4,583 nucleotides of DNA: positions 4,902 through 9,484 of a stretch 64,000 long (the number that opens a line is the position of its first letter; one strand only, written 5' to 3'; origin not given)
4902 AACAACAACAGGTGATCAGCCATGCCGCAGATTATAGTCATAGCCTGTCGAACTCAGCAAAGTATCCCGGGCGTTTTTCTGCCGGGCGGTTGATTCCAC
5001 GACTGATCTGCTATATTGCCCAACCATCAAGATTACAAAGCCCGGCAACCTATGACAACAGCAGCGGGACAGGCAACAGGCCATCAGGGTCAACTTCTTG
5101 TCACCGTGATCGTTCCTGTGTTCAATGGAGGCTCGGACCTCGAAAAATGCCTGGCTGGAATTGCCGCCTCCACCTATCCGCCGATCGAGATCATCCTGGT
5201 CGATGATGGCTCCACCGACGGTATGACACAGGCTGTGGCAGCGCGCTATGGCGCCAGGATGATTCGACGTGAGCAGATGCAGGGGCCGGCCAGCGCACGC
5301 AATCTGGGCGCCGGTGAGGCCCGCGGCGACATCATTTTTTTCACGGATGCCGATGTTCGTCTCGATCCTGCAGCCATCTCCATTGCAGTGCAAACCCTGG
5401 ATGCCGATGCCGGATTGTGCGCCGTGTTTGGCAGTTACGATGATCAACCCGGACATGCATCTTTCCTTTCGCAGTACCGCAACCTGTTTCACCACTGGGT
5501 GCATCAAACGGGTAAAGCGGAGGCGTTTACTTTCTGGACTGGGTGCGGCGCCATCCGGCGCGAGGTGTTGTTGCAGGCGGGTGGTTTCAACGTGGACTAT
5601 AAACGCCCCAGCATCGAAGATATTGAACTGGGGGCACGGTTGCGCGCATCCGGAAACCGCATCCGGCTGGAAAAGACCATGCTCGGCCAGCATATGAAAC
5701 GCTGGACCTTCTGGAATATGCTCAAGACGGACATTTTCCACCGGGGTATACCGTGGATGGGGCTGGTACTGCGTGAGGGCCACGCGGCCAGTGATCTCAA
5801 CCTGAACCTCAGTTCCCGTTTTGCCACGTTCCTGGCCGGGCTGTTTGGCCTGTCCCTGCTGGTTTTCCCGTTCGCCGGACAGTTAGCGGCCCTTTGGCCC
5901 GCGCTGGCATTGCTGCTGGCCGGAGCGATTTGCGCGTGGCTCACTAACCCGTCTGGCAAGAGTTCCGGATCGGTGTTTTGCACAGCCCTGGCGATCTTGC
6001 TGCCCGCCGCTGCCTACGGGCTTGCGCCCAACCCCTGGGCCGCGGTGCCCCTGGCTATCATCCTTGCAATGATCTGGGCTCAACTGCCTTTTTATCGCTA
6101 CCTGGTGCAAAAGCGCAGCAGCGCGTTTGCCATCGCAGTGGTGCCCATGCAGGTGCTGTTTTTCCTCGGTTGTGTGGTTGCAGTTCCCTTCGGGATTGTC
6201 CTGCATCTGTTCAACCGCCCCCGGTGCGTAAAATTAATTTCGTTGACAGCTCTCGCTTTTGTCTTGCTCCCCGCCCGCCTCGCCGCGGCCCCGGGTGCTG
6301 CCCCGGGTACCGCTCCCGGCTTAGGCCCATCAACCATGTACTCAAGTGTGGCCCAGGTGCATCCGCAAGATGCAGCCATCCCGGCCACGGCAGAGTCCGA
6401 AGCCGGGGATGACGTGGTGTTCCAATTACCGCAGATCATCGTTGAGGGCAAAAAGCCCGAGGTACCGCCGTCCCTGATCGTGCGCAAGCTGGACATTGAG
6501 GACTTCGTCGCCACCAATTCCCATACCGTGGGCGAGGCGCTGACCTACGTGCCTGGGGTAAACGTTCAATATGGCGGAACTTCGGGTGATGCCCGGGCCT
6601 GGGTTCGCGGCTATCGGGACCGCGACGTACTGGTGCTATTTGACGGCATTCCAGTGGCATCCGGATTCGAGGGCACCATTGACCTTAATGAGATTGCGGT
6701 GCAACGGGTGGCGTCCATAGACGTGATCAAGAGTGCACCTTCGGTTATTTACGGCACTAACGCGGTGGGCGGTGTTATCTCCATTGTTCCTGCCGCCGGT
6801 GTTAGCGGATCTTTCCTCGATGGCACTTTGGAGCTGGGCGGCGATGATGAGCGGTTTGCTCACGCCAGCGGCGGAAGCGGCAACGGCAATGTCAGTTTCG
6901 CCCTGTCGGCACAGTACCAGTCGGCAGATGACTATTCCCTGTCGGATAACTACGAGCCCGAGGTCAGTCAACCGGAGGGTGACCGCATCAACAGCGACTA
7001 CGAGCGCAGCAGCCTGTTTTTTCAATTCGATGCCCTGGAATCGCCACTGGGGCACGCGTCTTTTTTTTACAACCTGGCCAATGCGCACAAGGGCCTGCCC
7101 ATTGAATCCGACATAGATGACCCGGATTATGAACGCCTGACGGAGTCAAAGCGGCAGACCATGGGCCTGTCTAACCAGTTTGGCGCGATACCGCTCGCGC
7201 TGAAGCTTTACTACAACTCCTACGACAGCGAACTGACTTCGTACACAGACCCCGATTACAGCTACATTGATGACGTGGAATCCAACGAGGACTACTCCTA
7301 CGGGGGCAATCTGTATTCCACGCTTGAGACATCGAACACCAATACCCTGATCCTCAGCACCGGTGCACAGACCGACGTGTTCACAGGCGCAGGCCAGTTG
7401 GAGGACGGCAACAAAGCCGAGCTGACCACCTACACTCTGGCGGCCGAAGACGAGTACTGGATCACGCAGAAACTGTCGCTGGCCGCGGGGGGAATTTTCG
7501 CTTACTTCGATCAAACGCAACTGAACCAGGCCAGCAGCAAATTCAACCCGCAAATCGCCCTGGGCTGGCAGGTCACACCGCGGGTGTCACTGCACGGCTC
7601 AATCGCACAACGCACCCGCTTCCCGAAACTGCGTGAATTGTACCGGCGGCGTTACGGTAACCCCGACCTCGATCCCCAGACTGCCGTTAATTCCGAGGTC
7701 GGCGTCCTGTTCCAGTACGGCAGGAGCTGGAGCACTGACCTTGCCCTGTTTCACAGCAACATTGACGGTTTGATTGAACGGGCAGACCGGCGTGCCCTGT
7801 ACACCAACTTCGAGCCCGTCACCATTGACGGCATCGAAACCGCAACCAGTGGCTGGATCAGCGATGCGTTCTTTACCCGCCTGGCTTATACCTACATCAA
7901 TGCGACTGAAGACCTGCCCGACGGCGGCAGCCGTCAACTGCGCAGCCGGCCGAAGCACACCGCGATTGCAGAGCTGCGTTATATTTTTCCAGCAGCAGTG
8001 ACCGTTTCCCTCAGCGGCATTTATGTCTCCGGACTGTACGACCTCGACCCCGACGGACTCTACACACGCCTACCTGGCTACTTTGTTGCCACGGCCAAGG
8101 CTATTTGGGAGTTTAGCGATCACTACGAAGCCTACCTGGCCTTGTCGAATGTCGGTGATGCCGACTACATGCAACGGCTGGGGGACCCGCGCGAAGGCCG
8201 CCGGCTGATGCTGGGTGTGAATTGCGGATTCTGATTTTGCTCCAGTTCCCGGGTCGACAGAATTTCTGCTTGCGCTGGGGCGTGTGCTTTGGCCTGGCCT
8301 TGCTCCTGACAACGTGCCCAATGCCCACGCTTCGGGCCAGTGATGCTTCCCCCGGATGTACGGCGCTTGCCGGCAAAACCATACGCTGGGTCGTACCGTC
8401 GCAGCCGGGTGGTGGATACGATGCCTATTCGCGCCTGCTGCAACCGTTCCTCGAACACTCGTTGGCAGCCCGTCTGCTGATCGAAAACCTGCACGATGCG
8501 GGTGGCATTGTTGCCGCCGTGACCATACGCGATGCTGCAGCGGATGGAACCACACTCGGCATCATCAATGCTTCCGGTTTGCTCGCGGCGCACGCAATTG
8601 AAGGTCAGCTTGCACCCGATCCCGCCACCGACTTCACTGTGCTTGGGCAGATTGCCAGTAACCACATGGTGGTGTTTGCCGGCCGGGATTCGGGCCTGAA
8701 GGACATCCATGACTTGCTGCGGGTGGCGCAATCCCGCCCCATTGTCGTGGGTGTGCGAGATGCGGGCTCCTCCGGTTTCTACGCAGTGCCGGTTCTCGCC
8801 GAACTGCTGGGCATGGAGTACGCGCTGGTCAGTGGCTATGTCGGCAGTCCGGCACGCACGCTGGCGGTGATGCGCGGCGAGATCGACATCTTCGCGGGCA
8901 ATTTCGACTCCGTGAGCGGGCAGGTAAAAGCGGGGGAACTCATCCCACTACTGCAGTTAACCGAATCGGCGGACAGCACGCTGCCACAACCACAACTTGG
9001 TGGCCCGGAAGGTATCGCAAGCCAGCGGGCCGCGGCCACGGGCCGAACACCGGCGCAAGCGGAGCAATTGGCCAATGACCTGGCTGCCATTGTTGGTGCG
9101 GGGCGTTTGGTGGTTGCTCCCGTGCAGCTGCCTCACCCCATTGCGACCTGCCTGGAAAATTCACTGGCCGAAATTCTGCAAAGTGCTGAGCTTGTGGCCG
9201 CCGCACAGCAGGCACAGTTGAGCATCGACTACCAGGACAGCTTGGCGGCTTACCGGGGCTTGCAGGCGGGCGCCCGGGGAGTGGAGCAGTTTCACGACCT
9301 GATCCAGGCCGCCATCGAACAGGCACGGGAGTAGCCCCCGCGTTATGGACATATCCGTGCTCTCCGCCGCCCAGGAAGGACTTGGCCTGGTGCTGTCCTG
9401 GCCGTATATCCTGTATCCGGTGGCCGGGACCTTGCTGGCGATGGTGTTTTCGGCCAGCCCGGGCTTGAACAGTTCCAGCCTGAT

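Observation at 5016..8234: Inner-membrane GT2 glycosyltransferase and a complete TonB-dependent receptor precursor lie in one uninterrupted 1072-codon frame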

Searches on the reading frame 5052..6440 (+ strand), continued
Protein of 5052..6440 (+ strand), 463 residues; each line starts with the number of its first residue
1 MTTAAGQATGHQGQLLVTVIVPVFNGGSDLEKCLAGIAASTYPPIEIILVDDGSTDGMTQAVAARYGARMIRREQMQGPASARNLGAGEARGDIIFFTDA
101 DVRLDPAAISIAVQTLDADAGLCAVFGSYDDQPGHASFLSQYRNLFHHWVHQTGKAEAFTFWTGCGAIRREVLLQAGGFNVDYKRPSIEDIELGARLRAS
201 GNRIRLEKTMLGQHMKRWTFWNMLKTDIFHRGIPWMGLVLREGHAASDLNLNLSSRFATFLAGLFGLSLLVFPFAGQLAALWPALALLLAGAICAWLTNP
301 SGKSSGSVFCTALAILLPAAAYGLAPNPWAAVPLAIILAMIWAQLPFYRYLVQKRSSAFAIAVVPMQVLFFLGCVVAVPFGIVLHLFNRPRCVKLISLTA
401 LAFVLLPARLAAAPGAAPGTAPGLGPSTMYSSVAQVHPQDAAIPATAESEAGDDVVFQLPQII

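Call 33: predict_structure(alignment_id=A2)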
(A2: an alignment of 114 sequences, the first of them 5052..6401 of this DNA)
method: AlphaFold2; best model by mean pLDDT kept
length: 450 residues; sequences in the alignment: 114
mean_pLDDT: 87.9   pTM: 0.83
mean pLDDT of the five models: 87.9, 87.3, 87.1, 87.1, 86.9
residues with pLDDT >= 90: 349; 70-90: 28; 50-70: 34; < 50: 39
segments of 3 or more residues with pLDDT < 50: 419-450
pLDDT, mean of each block of 10 residues (from residue 1): 50 87 97 98 98 97 98 96 98 98 98 97 96 95 96 92 86 97 92 94 97 97 96 94 87 95 98 98 98 93 85 98 98 98 98 96 98 98 92 61 56 51 41 38 34
secondary structure, 60 per line:
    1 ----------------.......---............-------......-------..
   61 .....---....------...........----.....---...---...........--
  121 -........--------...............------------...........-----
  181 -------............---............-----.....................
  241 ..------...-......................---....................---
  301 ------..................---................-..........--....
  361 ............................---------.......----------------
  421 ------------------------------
elements in order: E17-23 H27-38 E46-51 H59-65 E69-72 H79-89 E94-98 E102-104 H108-118 E122-129 H138-152 E165-169 H170-175 H188-199 E203-214 H220-242 H253-274 H278-297 H307-324 H328-343 H345-354 H357-388 H398-404
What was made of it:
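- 5052..6212 (+): GT2 glycosyltransferase part of the fused ORF (Met1-Phe387 in 1060-aa numbering). The catalytic GT-A domain is about 5103..5570 and the membrane helices about 5808..6215. An alternative upstream TTG start lies at 5016. The AlphaFold model has pLDDT 87.9 with helices 253-274, 278-297, 307-324, 328-343, 345-354 and 357-388 (call 33).
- On GT2 glycosyltransferase (Pfam PF00535, GT-A fold, cellulose-synthase-like membrane subgroup): The AlphaFold model has pLDDT 87.9 (call 33).
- On Polyprotein processed at an internal signal peptide (FbcH-like): The AlphaFold count of five consecutive helices could imply the opposite, and no coordinates were available (call 33).
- AlphaFold predicts five consecutive helices after the interface helix, the last a continuous 32-residue helix (call 33). 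The five-helix AlphaFold tail could put the junction in the periplasm (call 33).
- Tried and rejected: Topology from structure: AlphaFold returned secondary structure but no coordinates, so helix orientation could not be read (call 33).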

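Call 40: fold_search(model_id=the predicted structure, library=pdb)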
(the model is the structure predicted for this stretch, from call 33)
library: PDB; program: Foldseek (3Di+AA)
matches with E <= 10: 1387; with E <= 0.001: 360
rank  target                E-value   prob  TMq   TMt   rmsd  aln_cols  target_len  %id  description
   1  6yv7_B                8.2e-12  1.00  0.40  0.51  14.0       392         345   20  Mannosyltransferase PcManGT from Pyrobaculum calidifontis (released 2020-07-22)
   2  4p00_A                9.5e-12  1.00  0.44  0.28  13.6       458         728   17  Bacterial Cellulose Synthase in complex with cyclic-di-GMP and UDP (released 2014-04-09)
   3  9b8v_E                1.1e-11  1.00  0.45  0.25  14.4       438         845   16  AlphaFold2 informed cryo-EM model of the E. coli cellulose synthase BcsAG3B6 complex (released 2025-02-19)
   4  6p61_B                2.2e-11  1.00  0.37  0.82   3.7       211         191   25  Structure of a Glycosyltransferase from Leptospira borgpetersenii serovar Hardjo-bovis (strain JB197) (released 2019-07-10)
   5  8sne_A                3.4e-11  1.00  0.43  0.40  22.1       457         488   14  Chlorella virus Hyaluronan Synthase bound to GlcA extended GlcNAc primer and UDP (released 2024-05-01)
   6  6yv7_A                3.7e-11  1.00  0.44  0.56  11.0       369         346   21  Mannosyltransferase PcManGT from Pyrobaculum calidifontis (released 2020-07-22)
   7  8smn_A                3.7e-11  1.00  0.44  0.39  19.7       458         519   15  Xenopus laevis hyaluronan synthase 1, nascent HA polymer bound state (released 2024-05-01)
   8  7sp7_A                3.9e-11  1.00  0.44  0.40  20.5       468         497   16  Chlorella virus hyaluronan synthase inhibited by UDP (released 2022-04-06)
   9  6p61_C                5.1e-11  1.00  0.37  0.84   3.2       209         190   25  Structure of a Glycosyltransferase from Leptospira borgpetersenii serovar Hardjo-bovis (strain JB197) (released 2019-07-10)
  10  7sp9_A                5.3e-11  1.00  0.45  0.41  19.6       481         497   14  Chlorella virus Hyaluronan Synthase in the GlcNAc-primed channel-closed state (released 2022-04-06)
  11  5ej1_A                1.4e-10  1.00  0.44  0.29  13.9       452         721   16  Pre-translocation state of bacterial cellulose synthase (released 2016-03-30)
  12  7sp8_A                1.5e-10  1.00  0.41  0.38  21.1       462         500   15  Chlorella virus Hyaluronan Synthase bound to UDP-GlcNAc (released 2022-04-06)
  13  2z86_B                1.5e-10  1.00  0.35  0.27   9.1       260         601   18  Crystal structure of chondroitin polymerase from Escherichia coli strain K4 (K4CP) complexed with UDP-GlcUA and UDP (released 2008-09-16)
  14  6nqt_F                1.7e-10  1.00  0.39  0.36  10.9       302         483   14  GalNac-T2 soaked with UDP-sugar (released 2020-01-29)
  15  5fv9_A                1.9e-10  1.00  0.38  0.36  10.0       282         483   15  Crystal structure of GalNAc-T2 in complex with compound 16d (released 2016-03-09)
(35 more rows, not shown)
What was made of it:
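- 5052..6212 (+): Foldseek finds cellulose-synthase-like membrane GT2s (call 40).
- On GT2 glycosyltransferase (Pfam PF00535, GT-A fold, cellulose-synthase-like membrane subgroup): Top Foldseek hits are PcManGT 6yv7, BcsA 4p00 and hyaluronan synthases, at E about 1e-11 (call 40).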

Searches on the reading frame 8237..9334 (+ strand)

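Call 49: search_protein_families(library=pfam, proteins=[window:8237-9334:+], max_evalue=0.00001)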
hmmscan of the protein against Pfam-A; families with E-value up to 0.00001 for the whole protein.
window:8237-9334:+ (365 aa): 1 family
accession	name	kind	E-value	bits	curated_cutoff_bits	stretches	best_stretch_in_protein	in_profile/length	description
PF03401.19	TctC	-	2.9e-13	50.4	27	1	66-251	3-188/274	Tripartite tricarboxylate transporter family receptor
